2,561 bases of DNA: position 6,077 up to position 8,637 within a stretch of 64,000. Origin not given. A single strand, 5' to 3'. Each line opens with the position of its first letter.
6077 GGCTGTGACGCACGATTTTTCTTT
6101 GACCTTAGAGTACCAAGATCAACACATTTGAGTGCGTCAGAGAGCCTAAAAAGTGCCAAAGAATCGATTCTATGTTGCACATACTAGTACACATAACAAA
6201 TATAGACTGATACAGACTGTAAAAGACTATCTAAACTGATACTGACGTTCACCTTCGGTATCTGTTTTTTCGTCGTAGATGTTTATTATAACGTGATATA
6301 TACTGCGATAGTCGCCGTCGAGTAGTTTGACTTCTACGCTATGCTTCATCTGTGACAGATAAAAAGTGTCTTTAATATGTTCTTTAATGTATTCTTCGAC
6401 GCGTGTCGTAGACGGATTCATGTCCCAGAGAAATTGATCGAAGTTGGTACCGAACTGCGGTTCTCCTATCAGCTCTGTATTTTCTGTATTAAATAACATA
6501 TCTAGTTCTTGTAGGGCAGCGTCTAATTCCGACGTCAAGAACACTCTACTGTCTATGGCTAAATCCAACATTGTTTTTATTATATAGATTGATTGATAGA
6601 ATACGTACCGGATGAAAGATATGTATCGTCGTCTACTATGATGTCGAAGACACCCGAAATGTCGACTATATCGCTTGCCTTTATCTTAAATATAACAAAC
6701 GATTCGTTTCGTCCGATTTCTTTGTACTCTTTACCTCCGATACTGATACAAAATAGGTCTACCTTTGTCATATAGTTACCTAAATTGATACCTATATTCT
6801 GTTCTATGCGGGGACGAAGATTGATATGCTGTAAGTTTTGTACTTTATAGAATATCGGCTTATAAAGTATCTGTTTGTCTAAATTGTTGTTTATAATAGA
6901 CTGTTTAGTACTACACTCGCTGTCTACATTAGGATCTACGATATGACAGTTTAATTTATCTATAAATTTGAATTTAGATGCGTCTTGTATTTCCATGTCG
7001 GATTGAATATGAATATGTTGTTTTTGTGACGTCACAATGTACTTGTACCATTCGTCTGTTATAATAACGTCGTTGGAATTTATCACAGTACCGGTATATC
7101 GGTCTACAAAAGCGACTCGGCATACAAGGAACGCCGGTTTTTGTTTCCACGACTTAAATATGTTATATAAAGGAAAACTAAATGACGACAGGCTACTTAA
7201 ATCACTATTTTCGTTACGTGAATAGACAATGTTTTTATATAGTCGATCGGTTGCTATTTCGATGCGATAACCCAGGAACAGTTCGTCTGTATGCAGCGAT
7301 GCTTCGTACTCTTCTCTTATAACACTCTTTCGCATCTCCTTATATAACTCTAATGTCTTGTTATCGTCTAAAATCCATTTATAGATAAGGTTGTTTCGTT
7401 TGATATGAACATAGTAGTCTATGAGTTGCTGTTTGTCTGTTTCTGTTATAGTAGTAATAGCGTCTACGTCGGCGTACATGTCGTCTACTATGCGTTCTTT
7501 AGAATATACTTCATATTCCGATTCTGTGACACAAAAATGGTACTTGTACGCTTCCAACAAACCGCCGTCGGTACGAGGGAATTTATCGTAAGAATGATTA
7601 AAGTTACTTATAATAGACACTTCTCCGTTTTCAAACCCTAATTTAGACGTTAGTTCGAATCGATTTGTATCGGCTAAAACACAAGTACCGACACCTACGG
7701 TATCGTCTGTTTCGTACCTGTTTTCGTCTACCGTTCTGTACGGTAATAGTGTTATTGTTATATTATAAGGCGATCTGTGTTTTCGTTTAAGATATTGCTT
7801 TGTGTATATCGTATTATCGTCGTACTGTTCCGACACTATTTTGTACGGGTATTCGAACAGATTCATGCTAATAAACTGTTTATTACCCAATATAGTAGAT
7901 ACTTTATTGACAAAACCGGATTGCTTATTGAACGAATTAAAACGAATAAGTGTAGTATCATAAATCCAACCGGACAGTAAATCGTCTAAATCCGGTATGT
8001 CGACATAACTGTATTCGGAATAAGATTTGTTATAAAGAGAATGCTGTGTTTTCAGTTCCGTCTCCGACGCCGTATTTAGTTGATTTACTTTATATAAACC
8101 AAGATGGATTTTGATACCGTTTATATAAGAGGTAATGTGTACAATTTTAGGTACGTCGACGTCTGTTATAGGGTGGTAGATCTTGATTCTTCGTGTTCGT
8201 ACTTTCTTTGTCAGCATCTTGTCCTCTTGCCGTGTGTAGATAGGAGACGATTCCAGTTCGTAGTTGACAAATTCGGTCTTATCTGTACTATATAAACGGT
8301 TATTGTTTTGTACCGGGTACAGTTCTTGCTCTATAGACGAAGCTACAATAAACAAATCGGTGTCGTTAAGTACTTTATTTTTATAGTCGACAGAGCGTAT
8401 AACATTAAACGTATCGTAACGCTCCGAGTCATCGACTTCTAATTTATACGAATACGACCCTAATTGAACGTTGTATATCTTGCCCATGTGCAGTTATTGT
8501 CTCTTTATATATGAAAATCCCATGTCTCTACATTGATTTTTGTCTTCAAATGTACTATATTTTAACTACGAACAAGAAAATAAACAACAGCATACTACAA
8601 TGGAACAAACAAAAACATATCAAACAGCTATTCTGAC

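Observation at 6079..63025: Family of at least seven conserved ~100-150 bp intergenic palindromic elements whose inner hairpin loop occurs in both polarities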

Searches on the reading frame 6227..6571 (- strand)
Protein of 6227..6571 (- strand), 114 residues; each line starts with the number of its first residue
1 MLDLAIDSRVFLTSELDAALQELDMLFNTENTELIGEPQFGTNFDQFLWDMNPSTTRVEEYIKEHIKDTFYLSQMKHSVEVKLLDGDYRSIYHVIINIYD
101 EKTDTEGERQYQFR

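Call 57: search_protein_families(library=phrogs, proteins=[window:6227-6571:-], max_evalue=0.001)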
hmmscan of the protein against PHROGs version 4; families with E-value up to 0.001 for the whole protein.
window:6227-6571:- (114 aa): 0 families

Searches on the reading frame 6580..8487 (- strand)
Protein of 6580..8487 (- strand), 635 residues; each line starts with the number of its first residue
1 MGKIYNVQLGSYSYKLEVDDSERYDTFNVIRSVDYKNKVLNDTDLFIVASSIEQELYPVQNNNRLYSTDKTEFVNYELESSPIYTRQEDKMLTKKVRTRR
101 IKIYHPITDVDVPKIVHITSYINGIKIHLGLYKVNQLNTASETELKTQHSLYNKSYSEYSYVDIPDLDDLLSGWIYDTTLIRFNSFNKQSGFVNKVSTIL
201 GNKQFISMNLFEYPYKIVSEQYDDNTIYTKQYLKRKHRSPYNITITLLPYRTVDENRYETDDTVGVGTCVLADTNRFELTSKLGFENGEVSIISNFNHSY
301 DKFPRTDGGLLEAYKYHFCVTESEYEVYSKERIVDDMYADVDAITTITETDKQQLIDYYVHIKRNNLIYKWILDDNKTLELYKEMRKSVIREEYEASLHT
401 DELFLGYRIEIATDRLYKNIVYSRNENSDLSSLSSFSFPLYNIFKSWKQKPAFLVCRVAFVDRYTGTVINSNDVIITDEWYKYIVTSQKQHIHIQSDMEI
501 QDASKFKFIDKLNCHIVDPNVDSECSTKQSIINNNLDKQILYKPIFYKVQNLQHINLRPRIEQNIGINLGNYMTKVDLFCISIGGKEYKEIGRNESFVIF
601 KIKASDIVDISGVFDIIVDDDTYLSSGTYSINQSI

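Call 15: search_protein_families(library=phrogs, proteins=[window:6580-8487:-], max_evalue=0.00001)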
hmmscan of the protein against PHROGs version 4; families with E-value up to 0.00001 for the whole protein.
window:6580-8487:- (635 aa): 0 families

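Call 56: search_protein_families(library=pfam, proteins=[window:6580-8487:-], max_evalue=0.001)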
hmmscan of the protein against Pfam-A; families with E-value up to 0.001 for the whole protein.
window:6580-8487:- (635 aa): 0 families
